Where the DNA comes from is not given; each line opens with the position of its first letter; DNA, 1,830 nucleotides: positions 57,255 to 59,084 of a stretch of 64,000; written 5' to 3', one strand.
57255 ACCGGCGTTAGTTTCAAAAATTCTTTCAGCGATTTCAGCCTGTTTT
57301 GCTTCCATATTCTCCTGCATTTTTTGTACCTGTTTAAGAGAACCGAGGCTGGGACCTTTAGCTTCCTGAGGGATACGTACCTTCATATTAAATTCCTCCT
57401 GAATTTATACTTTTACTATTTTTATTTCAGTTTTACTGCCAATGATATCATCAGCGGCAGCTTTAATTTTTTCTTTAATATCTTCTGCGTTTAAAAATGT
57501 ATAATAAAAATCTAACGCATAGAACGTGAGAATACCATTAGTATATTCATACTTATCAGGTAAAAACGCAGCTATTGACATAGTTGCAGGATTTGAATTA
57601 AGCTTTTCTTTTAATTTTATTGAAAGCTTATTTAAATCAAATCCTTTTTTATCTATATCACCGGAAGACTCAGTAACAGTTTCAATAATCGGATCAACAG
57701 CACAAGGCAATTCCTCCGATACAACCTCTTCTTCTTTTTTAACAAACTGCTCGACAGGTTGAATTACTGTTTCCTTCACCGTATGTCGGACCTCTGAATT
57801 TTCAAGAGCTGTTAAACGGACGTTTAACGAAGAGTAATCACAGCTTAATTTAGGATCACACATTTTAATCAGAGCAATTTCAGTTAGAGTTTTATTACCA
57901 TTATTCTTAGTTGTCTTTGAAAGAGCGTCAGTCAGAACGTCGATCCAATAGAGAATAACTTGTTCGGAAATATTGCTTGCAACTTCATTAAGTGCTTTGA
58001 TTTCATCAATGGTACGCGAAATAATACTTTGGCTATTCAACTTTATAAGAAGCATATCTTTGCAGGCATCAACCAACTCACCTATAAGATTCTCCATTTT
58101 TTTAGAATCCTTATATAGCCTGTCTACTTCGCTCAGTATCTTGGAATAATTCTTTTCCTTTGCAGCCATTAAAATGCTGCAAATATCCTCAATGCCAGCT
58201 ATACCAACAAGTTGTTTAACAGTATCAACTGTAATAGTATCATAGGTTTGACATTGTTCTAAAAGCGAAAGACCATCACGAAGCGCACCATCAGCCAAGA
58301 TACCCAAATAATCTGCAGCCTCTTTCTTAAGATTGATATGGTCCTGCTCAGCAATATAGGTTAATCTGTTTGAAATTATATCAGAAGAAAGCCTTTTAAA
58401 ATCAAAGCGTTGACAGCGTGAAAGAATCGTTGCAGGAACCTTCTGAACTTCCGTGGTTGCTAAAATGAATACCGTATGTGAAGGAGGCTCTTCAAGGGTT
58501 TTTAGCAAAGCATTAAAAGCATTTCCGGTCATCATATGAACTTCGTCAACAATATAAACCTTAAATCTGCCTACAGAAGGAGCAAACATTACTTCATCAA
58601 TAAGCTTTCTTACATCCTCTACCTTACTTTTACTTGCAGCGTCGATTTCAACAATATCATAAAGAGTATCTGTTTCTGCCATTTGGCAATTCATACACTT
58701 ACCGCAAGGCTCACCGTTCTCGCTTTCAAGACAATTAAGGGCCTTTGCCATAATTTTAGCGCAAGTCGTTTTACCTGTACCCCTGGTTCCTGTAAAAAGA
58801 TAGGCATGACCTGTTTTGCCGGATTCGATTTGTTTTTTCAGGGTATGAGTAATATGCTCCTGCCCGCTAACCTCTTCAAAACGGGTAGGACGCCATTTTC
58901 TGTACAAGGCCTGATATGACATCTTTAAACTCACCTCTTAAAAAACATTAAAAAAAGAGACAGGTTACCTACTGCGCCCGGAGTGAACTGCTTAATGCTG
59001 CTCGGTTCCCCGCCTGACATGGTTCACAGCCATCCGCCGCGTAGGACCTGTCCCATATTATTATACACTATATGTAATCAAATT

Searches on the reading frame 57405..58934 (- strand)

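Call 71: search_protein_families(library=pfam, proteins=[window:57405-58934:-], max_evalue=0.000001)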
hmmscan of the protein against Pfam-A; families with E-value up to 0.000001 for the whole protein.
window:57405-58934:- (509 aa): 3 families
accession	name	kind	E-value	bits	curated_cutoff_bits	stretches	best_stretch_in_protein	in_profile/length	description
PF13177.12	DNA_pol3_delta2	-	1.1e-47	162.5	27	1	24-182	1-160/161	DNA polymerase III, delta subunit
PF00004.35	AAA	-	4e-13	50.4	21.2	1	46-178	2-124/131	ATPase family associated with various cellular activities (AAA)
PF22608.2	DNAX_ATPase_lid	-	6.4e-08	32.7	27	1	187-227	2-42/49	DNA polymerase III clamp loader subunit, ATPase lid domain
